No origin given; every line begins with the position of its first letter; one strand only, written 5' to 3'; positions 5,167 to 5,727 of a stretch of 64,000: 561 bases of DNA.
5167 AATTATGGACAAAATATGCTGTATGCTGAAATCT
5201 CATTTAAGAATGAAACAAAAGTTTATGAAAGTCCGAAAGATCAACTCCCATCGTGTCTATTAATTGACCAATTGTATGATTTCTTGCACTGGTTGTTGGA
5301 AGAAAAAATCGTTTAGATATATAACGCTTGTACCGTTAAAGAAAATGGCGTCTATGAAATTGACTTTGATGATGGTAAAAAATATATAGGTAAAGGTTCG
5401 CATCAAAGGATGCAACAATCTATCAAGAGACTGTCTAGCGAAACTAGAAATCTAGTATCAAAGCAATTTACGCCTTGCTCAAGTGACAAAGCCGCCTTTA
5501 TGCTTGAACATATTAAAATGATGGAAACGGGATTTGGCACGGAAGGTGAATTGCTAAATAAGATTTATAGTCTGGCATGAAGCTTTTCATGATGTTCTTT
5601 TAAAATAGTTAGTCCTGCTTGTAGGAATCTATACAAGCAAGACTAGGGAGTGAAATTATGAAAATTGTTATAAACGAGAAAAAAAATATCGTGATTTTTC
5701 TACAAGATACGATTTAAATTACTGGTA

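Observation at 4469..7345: Orphan polymorphic-toxin tip / immunity cassette array inserted between the recA terminator and the rny promoter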

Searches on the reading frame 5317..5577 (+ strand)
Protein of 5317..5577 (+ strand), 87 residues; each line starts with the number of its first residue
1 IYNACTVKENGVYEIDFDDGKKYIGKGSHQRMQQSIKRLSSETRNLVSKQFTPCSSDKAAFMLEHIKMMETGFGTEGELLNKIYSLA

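Call 8: search_protein_families(library=pfam, max_evalue=1, proteins=[window:5317-5577:+])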
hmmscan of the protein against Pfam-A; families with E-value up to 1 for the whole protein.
seq(87 aa): 0 families

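Call 9: search_protein_families(library=ncbifam, max_evalue=1, proteins=[window:5317-5577:+])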
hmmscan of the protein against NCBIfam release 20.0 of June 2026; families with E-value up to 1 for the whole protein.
seq(87 aa): 1 family
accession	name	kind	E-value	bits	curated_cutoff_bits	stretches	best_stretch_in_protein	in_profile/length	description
TIGR02766.1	crypt_chrom_pln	subfamily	0.049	12.4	603.85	1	18-69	37-88/480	cryptochrome photoreceptor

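Call 22: search_solved_structures(query=window:5317-5577:+, max_evalue=10, show_alignments=3)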
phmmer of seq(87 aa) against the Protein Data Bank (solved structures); distinct sequences matched with E-value up to 10: 3.
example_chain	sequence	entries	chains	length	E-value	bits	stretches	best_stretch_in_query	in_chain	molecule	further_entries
7a6h_D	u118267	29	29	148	0.19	15.6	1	16-79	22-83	DNA-directed RNA polymerase III subunit RPC9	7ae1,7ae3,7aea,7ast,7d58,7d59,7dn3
5m4z_A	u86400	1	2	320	1.4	12.9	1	23-79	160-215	Thymidylate synthase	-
5by6_A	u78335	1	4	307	1.4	12.8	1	23-79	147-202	Thymidylate synthase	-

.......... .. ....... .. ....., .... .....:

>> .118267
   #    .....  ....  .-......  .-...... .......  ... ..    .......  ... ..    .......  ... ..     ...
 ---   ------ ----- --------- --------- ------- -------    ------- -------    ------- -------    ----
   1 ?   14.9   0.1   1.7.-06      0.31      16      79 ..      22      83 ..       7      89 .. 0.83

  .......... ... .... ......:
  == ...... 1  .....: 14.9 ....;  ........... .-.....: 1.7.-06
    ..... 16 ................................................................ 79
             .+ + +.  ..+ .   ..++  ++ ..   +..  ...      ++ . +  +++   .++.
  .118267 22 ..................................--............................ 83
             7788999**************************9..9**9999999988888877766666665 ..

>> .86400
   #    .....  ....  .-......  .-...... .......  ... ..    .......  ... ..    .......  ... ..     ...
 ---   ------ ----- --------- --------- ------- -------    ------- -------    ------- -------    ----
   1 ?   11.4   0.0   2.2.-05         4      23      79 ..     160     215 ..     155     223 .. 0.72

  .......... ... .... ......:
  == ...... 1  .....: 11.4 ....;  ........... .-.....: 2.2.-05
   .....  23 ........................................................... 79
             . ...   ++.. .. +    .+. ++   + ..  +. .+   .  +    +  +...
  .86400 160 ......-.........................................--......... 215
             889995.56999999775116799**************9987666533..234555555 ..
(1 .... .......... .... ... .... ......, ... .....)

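Call 23: search_protein_families(library=padloc, max_evalue=1, proteins=[window:5317-5577:+])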
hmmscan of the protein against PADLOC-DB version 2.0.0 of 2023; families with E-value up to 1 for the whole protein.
seq(87 aa): 0 families

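Call 24: search_protein_families(library=phrogs, max_evalue=1, proteins=[window:5317-5577:+])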
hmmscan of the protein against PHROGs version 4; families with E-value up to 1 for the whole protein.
seq(87 aa): 3 families
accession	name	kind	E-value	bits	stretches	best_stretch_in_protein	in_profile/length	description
phrog_7363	-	DNA, RNA and nucleotide metabolism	0.0066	16.8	1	12-52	22-59/356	homing endonuclease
phrog_16672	-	unknown function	0.3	11.7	1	9-51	79-119/171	-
phrog_9709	-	unknown function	0.34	12.1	1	33-62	21-50/114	-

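Call 39: search_solved_structures(query=A1, max_evalue=10, show_alignments=3)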
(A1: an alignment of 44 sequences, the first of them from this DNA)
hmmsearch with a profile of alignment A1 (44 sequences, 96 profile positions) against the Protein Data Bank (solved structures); distinct sequences matched with E-value up to 10: 6.
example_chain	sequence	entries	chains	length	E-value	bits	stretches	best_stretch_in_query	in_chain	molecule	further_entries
1yd6_A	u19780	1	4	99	0.049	17.3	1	7-75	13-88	UvrC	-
1ycz_A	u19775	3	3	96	1.7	12.4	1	8-74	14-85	UvrABC system protein C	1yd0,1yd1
1yd3_A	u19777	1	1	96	1.7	12.3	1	8-74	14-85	UvrABC system protein C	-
7b14_D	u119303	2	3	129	2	12.1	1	8-29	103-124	Nanobody against SARS-CoV-2 | VHH E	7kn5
7b18_D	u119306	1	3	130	2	12.1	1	8-29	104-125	Nanobody against SARS-CoV-2 VHH E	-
7ksg_D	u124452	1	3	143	2.7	11.7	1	8-29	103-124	Nanobody against SARS-CoV-2 glycoprotein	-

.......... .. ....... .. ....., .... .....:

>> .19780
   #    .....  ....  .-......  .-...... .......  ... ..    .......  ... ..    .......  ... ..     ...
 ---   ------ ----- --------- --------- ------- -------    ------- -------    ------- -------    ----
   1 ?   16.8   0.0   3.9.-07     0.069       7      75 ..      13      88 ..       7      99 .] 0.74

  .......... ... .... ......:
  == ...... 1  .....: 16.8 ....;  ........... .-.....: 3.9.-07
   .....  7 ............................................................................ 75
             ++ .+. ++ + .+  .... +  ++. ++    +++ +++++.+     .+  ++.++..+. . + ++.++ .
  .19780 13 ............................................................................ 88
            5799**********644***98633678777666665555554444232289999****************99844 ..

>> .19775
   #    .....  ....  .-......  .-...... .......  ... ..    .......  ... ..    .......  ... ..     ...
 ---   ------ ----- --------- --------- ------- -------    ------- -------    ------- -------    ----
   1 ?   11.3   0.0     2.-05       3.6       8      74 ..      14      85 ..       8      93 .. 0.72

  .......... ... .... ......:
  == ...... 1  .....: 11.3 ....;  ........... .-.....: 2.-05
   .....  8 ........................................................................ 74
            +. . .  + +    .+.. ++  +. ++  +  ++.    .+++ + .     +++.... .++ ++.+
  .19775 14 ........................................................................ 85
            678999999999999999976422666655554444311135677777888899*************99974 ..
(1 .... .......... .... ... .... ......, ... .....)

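Call 46: predict_structure(alignment_id=A1)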
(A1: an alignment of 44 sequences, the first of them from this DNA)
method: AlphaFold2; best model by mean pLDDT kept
length: 87 residues; sequences in the alignment: 44
mean_pLDDT: 85.1   pTM: 0.74
mean pLDDT of the five models: 85.1, 84.9, 83.9, 82.7, 81.7
residues with pLDDT >= 90: 54; 70-90: 17; 50-70: 10; < 50: 6
segments of 3 or more residues with pLDDT < 50: 1-4
pLDDT, mean of each block of 10 residues (from residue 1): 58 95 94 94 93 93 92 77 63
secondary structure, 60 per line:
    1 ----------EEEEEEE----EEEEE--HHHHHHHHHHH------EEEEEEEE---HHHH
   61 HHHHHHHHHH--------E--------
elements in order: E11-17 E22-26 H29-39 E46-53 H57-70

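Call 60: find_related_loci(query=A3, collection=metagenome_contigs, flank=6000)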
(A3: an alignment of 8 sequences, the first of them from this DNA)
Query A3 (87 aa) in metagenome_contigs; peptide patterns used: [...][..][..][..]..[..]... (x = any residue, [..] = any of these).
196 stretches matched a pattern; 20 encode a relative of the query (tblastn E <= 1e-3); 20 distinct loci.
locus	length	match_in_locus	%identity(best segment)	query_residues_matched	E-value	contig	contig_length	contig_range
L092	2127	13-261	45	1-85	8e-18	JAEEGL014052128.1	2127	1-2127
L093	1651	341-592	43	1-85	3e-17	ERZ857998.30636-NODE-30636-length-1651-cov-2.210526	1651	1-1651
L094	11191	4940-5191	39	1-85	5e-17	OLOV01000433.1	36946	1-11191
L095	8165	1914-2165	39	1-85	1e-16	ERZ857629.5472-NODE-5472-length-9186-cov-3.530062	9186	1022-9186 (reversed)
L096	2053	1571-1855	39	1-85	4e-15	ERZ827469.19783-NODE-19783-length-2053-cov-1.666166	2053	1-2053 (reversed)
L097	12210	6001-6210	38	1-73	3e-14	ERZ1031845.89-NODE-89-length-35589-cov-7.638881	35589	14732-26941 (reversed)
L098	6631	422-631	38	1-73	3e-14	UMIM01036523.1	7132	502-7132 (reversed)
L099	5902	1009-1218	36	1-73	6e-14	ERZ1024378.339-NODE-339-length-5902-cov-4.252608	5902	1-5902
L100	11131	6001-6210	39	1-73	8e-14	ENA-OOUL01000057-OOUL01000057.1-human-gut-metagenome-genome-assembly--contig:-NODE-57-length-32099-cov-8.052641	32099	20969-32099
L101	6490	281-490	36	1-73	6e-14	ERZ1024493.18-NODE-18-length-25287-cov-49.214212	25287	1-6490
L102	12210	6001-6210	36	1-73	2e-13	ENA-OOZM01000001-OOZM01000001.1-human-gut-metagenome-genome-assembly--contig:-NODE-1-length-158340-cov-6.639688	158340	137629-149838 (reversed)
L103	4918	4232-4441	36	1-73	2e-13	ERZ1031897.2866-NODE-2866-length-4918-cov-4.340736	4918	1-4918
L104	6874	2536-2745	36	1-73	2e-13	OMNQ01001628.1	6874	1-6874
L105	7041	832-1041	36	1-73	2e-13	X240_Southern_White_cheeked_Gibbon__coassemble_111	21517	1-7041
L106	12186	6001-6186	40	13-73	7e-13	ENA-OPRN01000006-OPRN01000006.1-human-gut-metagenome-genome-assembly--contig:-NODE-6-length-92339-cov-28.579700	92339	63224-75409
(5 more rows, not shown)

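Call 64: search_protein_families(library=pfam, max_evalue=0.001, proteins=[L094:2492-5230:+, L094:5260-6045:+, L094:6534-7610:+, L094:7613-8044:+, L102:49-6309:+, L102:6329-7225:+, L102:7469-7852:+, L102:8078-8533:+])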
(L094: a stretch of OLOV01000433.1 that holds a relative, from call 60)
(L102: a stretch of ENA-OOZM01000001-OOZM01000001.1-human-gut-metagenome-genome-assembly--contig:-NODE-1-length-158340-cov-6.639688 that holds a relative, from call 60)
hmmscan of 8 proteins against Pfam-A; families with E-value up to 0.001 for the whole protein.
L094:2492-5230:+ (913 aa): 5 families
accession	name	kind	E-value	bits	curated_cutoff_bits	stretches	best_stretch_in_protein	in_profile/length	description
PF07591.16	PT-HINT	-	1.4e-27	97.1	27.7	1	691-819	1-136/137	Pretoxin HINT domain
PF05593.20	RHS_repeat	-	1.1e-20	74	22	3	270-302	1-34/38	RHS Repeat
PF14890.11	Intein_splicing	-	2.6e-07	31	35.8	0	697-773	7-92/155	Intein splicing domain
PF08517.17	AXH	-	3.6e-05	24.7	33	1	686-763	1-88/116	Ataxin-1 and HBP1 module (AXH)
PF13403.11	Hint_2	-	0.00062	20.6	28.4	0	684-718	1-35/147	Hint domain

L094:5260-6045:+ (262 aa): 3 families
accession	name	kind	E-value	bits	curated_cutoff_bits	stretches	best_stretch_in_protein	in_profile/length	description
PF23952.1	LRR_EndoS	-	0.00026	21.6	27.9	0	178-244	28-89/116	Endo-beta-N-acetylglucosaminidase EndoS LRR domain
PF12799.13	LRR_4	-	0.00031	21.4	27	0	174-215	2-43/44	Leucine Rich repeats (2 copies)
PF23598.1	LRR_14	-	0.00092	18.5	40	0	108-219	95-213/353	Leucine-rich repeat region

L094:6534-7610:+ (359 aa): 4 families
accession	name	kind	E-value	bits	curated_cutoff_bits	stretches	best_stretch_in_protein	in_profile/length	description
PF07591.16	PT-HINT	-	2.3e-30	106.1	27.7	1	146-274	1-136/137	Pretoxin HINT domain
PF14890.11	Intein_splicing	-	4.9e-09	36.6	35.8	1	155-226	11-90/155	Intein splicing domain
PF08517.17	AXH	-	0.00013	22.8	33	1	141-220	1-90/116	Ataxin-1 and HBP1 module (AXH)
PF13403.11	Hint_2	-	0.00066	20.5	28.4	1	139-185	1-45/147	Hint domain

L094:7613-8044:+ (144 aa): 0 families

L102:49-6309:+ (2087 aa): 6 families
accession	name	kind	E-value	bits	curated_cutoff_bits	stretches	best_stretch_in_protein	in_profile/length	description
PF05593.20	RHS_repeat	-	4.6e-23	81.5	22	1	843-872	1-30/38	RHS Repeat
PF07591.16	PT-HINT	-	3.2e-21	76.5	27.7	1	1861-1987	1-136/137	Pretoxin HINT domain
PF13385.13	Laminin_G_3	-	3.6e-14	53.6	27.6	2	1260-1348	14-106/151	Concanavalin A-like lectin/glucanases superfamily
PF14890.11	Intein_splicing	-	1.6e-06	28.5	35.8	1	1865-1964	5-114/155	Intein splicing domain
PF13436.11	Gly-zipper_OmpA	-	3.4e-05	24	27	1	1787-1827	3-43/44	Glycine-zipper domain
PF13403.11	Hint_2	-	0.00027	21.8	28.4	1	1855-1887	2-34/147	Hint domain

L102:6329-7225:+ (299 aa): 0 families

L102:7469-7852:+ (128 aa): 0 families

L102:8078-8533:+ (152 aa): 1 family
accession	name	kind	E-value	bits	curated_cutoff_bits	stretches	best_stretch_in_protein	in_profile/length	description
PF00145.23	DNA_methylase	-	3.5e-21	76.4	22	1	13-125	78-187/324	C-5 cytosine-specific DNA methylase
